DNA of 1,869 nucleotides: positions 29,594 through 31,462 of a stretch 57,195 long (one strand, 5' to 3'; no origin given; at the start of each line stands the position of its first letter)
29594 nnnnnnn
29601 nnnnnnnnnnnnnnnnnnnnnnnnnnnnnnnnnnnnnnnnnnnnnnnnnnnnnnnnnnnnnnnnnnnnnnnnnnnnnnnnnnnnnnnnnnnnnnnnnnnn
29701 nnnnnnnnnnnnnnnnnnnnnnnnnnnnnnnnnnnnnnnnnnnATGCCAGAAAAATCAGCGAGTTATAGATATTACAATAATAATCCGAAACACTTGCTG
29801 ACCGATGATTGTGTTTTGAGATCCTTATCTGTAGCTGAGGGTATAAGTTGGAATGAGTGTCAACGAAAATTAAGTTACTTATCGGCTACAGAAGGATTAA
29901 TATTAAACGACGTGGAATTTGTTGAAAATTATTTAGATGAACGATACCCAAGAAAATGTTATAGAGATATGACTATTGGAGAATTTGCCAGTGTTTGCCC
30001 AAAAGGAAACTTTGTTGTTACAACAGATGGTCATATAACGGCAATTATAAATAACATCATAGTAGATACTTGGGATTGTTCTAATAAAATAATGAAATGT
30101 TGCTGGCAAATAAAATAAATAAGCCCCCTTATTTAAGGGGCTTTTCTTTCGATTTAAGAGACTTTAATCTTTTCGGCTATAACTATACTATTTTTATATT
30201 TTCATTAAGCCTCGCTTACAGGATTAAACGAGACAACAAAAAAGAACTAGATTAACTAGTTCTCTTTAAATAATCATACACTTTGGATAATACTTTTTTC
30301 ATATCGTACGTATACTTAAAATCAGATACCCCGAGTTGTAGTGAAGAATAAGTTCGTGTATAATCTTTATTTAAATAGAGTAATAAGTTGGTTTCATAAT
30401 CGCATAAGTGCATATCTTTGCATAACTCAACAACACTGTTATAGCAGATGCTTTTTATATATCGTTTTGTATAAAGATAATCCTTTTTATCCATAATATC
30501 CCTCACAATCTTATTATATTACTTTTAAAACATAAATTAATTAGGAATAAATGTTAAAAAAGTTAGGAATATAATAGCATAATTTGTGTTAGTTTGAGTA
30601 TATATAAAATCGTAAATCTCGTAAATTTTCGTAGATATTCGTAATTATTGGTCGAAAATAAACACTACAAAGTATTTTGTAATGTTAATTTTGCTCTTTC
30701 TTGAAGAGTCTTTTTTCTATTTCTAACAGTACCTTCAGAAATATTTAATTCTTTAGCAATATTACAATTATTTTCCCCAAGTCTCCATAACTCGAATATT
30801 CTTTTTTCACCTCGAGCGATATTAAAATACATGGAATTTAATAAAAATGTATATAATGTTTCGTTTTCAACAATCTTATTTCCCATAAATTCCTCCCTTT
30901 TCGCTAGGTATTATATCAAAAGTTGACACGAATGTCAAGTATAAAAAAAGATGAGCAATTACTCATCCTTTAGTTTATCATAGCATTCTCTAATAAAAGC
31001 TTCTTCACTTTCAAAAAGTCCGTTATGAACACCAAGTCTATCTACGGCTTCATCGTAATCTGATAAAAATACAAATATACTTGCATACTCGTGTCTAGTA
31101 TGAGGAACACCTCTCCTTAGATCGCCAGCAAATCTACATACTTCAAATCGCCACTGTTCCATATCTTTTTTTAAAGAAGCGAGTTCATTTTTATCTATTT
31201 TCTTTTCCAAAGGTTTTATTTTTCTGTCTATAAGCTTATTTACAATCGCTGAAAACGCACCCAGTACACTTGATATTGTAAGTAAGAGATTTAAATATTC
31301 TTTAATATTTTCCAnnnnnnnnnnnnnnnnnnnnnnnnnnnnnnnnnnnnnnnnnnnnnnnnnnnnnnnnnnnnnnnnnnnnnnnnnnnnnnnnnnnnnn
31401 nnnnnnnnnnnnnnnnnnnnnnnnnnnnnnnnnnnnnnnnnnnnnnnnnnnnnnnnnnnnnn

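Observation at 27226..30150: Terminator-bounded accessory cassette encoding unusual surface/spore-coat-like proteins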

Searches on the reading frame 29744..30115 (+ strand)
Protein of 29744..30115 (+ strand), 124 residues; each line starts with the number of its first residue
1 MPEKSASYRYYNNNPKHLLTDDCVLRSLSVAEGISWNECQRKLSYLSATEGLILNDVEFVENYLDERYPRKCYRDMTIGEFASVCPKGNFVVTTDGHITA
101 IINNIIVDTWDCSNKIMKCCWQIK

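Call 4: search_protein_families(library=pfam, proteins=[window:29744-30115:+], max_evalue=1)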
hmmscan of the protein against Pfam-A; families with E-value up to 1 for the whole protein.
window:29744-30115:+ (124 aa): 1 family
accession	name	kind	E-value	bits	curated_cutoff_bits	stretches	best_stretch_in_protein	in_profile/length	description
PF23419.2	WD40_RFWD3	-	0.14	11.8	47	1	97-122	88-113/337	E3 ubiquitin-protein ligase RFWD3 WD40 domain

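Call 5: search_protein_families(library=phrogs, proteins=[window:29744-30115:+], max_evalue=0.1)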
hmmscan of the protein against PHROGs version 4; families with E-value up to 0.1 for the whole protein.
window:29744-30115:+ (124 aa): 2 families
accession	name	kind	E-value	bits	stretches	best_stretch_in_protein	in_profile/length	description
phrog_3754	-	unknown function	1.4e-17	65.3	1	6-124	6-144/145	-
phrog_15863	-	unknown function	1.1e-07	32.5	1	8-120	3-117/312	-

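Call 7: search_protein_families(library=ncbifam, proteins=[window:29744-30115:+], max_evalue=1)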
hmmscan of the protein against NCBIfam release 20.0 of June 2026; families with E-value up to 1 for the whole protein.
window:29744-30115:+ (124 aa): 0 families

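Call 34: search_protein_families(library=padloc, proteins=[window:29744-30115:+], max_evalue=0.1)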
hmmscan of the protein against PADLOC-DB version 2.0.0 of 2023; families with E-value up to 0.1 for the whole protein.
window:29744-30115:+ (124 aa): 0 families

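Call 43: search_solved_structures(query=A3, max_evalue=10, show_alignments=3)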
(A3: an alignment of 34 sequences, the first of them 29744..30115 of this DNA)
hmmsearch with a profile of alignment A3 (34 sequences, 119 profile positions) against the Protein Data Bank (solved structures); distinct sequences matched with E-value up to 10: 0.

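Call 44: search_protein_families(library=pfam, alignment_id=A3, max_evalue=0.1)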
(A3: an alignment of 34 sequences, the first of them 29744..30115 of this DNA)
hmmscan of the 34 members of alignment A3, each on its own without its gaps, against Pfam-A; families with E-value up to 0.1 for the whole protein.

A. member 1, window:29744-30115:+ (124 aa): 0 families

B. families by the number of members that match (of 34 scanned): 14 families
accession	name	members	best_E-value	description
PF19121.6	DUF5805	2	0.05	Family of unknown function (DUF5805)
PF14883.12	GHL13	1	0.0038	Hypothetical glycosyl hydrolase family 13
PF20998.3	Nol11_C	1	0.0042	Nucleolar protein 11 C-terminal domain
PF05379.17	Peptidase_C23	1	0.014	Carlavirus endopeptidase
PF21356.2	Vps27_GAT-like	1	0.021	Vacuolar protein sorting-associated protein 27, GAT-like domain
PF23419.2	WD40_RFWD3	1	0.021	E3 ubiquitin-protein ligase RFWD3 WD40 domain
PF21476.4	PF0610-like_N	1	0.024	PF0610-like, N-terminal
PF03622.19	IBV_3B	1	0.043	IBV 3B protein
PF13542.12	HTH_Tnp_ISL3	1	0.049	Helix-turn-helix domain of transposase family ISL3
PF17354.8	DUF5382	1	0.056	Family of unknown function (DUF5382) central domain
PF14217.11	DUF4327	1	0.068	Domain of unknown function (DUF4327)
PF22745.1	Nlig-Ia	1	0.086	DNA ligase-like, N-terminal NAD+-binding domain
PF24170.1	Fn3-II_PB4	1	0.093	Straight fiber protein PB4 second Fn3-like domain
PF17456.7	TcpS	1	0.094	Toxin-coregulated pilus protein S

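Call 50: search_dna_similar(query=window:29744-30115:+, collection=phages, mode=protein, max_rows=60, max_evalue=0.001)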
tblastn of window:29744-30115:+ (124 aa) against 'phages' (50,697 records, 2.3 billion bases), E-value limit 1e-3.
Records with a match: 152; places in all: 154; records where one place covers at least 80% of the query: 137.
Best place of each record, by identity: <60% 152.
By first word of the organism name: Pseudomonas 107; Bacillus 18; Prevotella 15; Bacteriophage 6; Geobacillus 2; Dulem 2; bajarodcaudo 1; Butyrivibrio 1.
By host as written in the record: Pseudomonas aeruginosa 43; Pseudomonas aeruginosa PAO1 24; Prevotella sp. 15; Bacillus anthracis Sterne 10; Pseudomonas aeruginosa PAK 10; - 9; Bacillus cereus 4; Bacillus anthracis 3; and 22 more.
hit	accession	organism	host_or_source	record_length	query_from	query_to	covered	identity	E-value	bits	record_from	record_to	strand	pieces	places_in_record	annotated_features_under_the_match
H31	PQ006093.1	bajarodcaudo virus 2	Neotoma bryanti feces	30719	7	123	94%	31.4%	1e-16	80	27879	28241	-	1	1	hypothetical protein (x2)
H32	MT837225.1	Bacteriophage sp.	human fecal samples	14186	3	111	88%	33.1%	1e-9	59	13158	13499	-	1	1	record has no annotation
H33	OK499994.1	Bacillus phage vB_BanS_Skywalker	Bacillus anthracis Sterne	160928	9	122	92%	30.6%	7e-11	63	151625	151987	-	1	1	hypothetical protein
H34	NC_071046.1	Bacillus phage vB_BanS_Skywalker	Bacillus anthracis Sterne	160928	9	122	92%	30.6%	7e-11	63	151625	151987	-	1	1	hypothetical protein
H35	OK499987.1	Bacillus phage vB_BanS_MrDarsey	Bacillus anthracis Sterne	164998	9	122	92%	30.6%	7e-11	63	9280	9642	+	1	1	hypothetical protein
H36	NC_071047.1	Bacillus phage vB_BanS_MrDarsey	Bacillus anthracis Sterne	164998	9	122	92%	30.6%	7e-11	63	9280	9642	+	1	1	hypothetical protein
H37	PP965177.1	Bacillus phage KoopaTroopa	Bacillus thuringiensis serovar kurstaki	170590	9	122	92%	30.6%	7e-11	63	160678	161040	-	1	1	peptidase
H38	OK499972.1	Bacillus phage vB_BanS_Chewbecca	Bacillus anthracis Sterne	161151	9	122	92%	29.8%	3e-9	59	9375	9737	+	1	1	hypothetical protein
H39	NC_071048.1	Bacillus phage vB_BanS_Chewbecca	Bacillus anthracis Sterne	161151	9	122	92%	29.8%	3e-9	59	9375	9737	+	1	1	hypothetical protein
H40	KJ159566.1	Geobacillus phage GBK2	Geobacillus kaustophilus ATCC 8005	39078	9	122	92%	29.8%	1e-7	54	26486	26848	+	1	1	hypothetical protein (x2)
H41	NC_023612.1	Geobacillus phage GBK2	Geobacillus kaustophilus ATCC 8005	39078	9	122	92%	29.8%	1e-7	54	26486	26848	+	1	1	hypothetical protein (x2)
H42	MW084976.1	Bacillus phage Kirov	Bacillus cereus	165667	9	117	88%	31.0%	1e-9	60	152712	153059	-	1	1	putative peptidase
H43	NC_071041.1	Bacillus phage Kirov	Bacillus cereus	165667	9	117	88%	31.0%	1e-9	60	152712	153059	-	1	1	putative peptidase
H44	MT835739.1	Bacteriophage sp.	human fecal samples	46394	8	122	93%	28.7%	4e-6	50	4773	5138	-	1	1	record has no annotation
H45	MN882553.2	Butyrivibrio virus Ceridwen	Butyrivibrio fibrisolvens DSM 3071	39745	11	122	90%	28.8%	2e-7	53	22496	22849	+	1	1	hypothetical protein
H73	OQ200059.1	Pseudomonas phage vB_PaeM_B55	Pseudomonas aeruginosa B55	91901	9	123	93%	24.8%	5e-7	52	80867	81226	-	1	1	peptidase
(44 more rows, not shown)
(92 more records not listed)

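Call 51: get_annotated_region(hit=H37, flank=3500)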
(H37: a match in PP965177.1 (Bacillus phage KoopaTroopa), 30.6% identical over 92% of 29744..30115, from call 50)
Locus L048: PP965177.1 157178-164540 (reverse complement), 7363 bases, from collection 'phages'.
description: Bacillus phage KoopaTroopa, complete genome.
organism: Bacillus phage KoopaTroopa (NCBI taxid 3234046)
taxonomy: Viruses; Duplodnaviria; Heunggongvirae; Uroviricota; Caudoviricetes
host: Bacillus thuringiensis serovar kurstaki; source: -; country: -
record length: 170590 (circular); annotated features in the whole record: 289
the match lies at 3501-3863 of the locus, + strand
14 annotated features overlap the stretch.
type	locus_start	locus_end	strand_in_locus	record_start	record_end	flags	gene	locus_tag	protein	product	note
CDS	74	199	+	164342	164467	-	-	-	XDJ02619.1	hypothetical protein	2810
CDS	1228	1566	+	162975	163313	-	-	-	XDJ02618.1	hypothetical protein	2800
CDS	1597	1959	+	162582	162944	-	-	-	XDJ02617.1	hypothetical protein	2790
CDS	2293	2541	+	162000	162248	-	-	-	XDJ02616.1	hypothetical protein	2780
CDS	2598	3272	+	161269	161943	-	-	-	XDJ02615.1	serine/threonine protein kinase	2770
CDS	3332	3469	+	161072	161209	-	-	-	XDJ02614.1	hypothetical protein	2760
CDS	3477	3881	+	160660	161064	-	-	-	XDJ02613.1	peptidase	2750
CDS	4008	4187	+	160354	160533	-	-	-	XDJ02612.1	hypothetical protein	2740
CDS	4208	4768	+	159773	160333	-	-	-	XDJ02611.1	B-form DNA mimic Ocr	2730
CDS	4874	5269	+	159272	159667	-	-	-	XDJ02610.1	hypothetical protein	2720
CDS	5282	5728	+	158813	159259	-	-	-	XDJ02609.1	hypothetical protein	2710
CDS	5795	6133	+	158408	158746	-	-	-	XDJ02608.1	hypothetical protein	2700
CDS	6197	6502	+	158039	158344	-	-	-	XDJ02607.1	hypothetical protein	2690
CDS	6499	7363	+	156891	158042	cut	-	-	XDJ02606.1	aminopeptidase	2680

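Call 52: get_annotated_region(hit=H73, flank=3500)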
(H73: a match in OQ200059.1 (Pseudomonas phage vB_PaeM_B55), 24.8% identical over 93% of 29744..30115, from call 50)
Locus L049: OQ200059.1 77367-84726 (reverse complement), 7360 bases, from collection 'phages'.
description: Pseudomonas phage vB_PaeM_B55, complete genome.
organism: Pseudomonas phage vB_PaeM_B55 (NCBI taxid 3022057)
taxonomy: Viruses; Duplodnaviria; Heunggongvirae; Uroviricota; Caudoviricetes; Pakpunavirus
host: Pseudomonas aeruginosa B55; source: Changchun sewage; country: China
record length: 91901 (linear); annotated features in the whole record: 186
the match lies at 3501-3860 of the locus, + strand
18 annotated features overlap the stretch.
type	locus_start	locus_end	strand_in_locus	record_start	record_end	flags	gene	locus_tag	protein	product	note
CDS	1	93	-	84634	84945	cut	-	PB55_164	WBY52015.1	DUF768 domain-containing protein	-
CDS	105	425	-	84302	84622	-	-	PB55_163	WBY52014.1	hypothetical protein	-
CDS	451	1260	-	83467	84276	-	-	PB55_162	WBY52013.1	nucleoside triphosphate pyrophosphohydrolase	-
CDS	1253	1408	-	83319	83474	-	-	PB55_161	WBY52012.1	DNA-directed RNA polymerase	-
CDS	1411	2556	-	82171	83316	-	-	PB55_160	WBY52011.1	RNA ligase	-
CDS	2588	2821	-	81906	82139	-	-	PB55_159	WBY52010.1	hypothetical protein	-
CDS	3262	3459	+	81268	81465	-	-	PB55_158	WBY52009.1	hypothetical protein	-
CDS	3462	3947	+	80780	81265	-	-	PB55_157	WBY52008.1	peptidase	-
CDS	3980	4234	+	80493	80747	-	-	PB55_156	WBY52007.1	HAD-like domain protein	-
CDS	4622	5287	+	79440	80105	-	-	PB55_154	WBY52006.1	YoeB-like TA antitoxin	-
CDS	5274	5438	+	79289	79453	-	-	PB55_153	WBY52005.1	hypothetical protein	-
CDS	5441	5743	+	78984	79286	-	-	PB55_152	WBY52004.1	hypothetical protein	-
CDS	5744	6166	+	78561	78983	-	-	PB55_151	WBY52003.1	anaerobic NTP reductase large subunit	-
CDS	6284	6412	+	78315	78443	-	-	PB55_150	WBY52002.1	hypothetical protein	-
CDS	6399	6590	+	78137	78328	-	-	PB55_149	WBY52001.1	hypothetical protein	-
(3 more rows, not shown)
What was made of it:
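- gp6 relatives occur alone elsewhere (calls 50-52).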

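Call 76: search_protein_representatives(protein=window:29744-30115:+)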
Query: 124 residues. Proteins with E-value up to 0.001 (for the whole library): 610; up to 1e-10: 75; up to 1e-30: 4. The best 150 are listed.
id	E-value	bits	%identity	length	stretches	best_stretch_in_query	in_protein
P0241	3.1e-34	134.1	68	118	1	7-94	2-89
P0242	4.0e-34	133.7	50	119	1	8-124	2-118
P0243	1.1e-33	132.2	95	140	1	1-66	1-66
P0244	5.9e-32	126.7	75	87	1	53-124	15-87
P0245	1.2e-28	116.0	65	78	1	52-123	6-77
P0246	8.4e-25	103.6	42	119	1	8-123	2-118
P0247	6.0e-23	97.6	39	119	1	8-123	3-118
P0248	1.2e-22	96.6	42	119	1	7-122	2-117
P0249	3.3e-21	91.9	48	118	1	29-115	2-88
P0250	1.1e-20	90.2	41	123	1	8-123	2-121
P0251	3.0e-20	88.8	68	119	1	7-69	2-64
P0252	5.8e-20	87.9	42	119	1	7-124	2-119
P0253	2.1e-19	86.1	38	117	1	8-124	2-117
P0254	2.1e-19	86.1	50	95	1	8-93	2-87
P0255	2.9e-17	79.2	79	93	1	78-124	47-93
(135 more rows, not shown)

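Call 78: search_protein_families(library=pfam, alignment_id=A9, max_evalue=0.01)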
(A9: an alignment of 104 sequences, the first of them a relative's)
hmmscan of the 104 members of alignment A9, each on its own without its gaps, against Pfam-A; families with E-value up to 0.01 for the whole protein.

A. member 1, P0269 (299 aa): 0 families

B. families by the number of members that match (of 104 scanned): 12 families
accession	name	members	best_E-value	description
PF18299.6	R2K_2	1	1.2e-19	ATP-grasp domain, R2K clade family 2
PF14243.11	R2K_3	1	3.6e-15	ATP-grasp domain, R2K clade family 3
PF08279.18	HTH_11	1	0.00062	HTH domain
PF22853.1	TelK_N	1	0.0015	Protelomerase TelK-like N-terminal domain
PF16775.10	ZoocinA_TRD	1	0.0021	Target recognition domain of lytic exoenzyme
PF25432.1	FF_PRPF40A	1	0.003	PRPF40A-like, FF domain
PF21476.4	PF0610-like_N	1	0.003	PF0610-like, N-terminal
PF00196.25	GerE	1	0.0041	Bacterial regulatory proteins, luxR family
PF13542.12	HTH_Tnp_ISL3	1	0.0046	Helix-turn-helix domain of transposase family ISL3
PF14710.11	Nitr_red_alph_N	1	0.0081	Respiratory nitrate reductase alpha N-terminal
PF19567.5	CpsB_CapC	1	0.0083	Capsular polysaccharide synthesis, CpsB/CapC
PF24613.1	EGF_Hmr-1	1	0.0084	Cadherin-related hmr-1, EGF domain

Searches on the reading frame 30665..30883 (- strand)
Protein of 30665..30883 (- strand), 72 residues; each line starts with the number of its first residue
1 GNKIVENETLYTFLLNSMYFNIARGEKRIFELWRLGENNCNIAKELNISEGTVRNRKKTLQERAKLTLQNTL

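Call 27: search_protein_families(library=phrogs, proteins=[window:30665-30883:-], max_evalue=0.001)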
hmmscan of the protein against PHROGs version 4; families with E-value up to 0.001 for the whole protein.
window:30665-30883:- (72 aa): 0 families

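Call 34: search_protein_families(library=padloc, proteins=[window:30665-30883:-], max_evalue=0.1)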
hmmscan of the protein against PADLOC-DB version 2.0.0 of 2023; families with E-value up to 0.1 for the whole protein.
window:30665-30883:- (72 aa): 5 families
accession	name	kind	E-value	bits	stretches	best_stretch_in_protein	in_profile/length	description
PDLC01848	CARF3--CARF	-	0.00037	18.2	1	8-64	121-177/197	-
PDLC01434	CasR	-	0.00082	17.3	1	6-62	112-167/191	"CAS-I,CAS-II,CAS-III,CAS-IV,CAS-V,CAS-VI; associated_signaling"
PDLC01268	CasR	-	0.0023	15.9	1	19-62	119-163/179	"CAS-I,CAS-II,CAS-III,CAS-IV,CAS-V,CAS-VI; associated_signaling"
PDLC01851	CARF3--CARF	-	0.0024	15.3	1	23-65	211-253/279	-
PDLC01849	CARF3--CARF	-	0.0097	13.6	1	6-64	120-179/197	-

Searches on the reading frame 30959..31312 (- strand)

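Call 27: search_protein_families(library=phrogs, proteins=[window:30959-31312:-], max_evalue=0.001)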
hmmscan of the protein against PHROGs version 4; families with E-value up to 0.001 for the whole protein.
window:30959-31312:- (117 aa): 1 family
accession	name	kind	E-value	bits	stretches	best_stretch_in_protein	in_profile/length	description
phrog_37604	-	unknown function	0.00024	21.8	1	21-116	67-163/168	-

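Call 34: search_protein_families(library=padloc, proteins=[window:30959-31312:-], max_evalue=0.1)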
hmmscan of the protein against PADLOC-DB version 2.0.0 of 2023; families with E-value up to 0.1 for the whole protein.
window:30959-31312:- (117 aa): 0 families
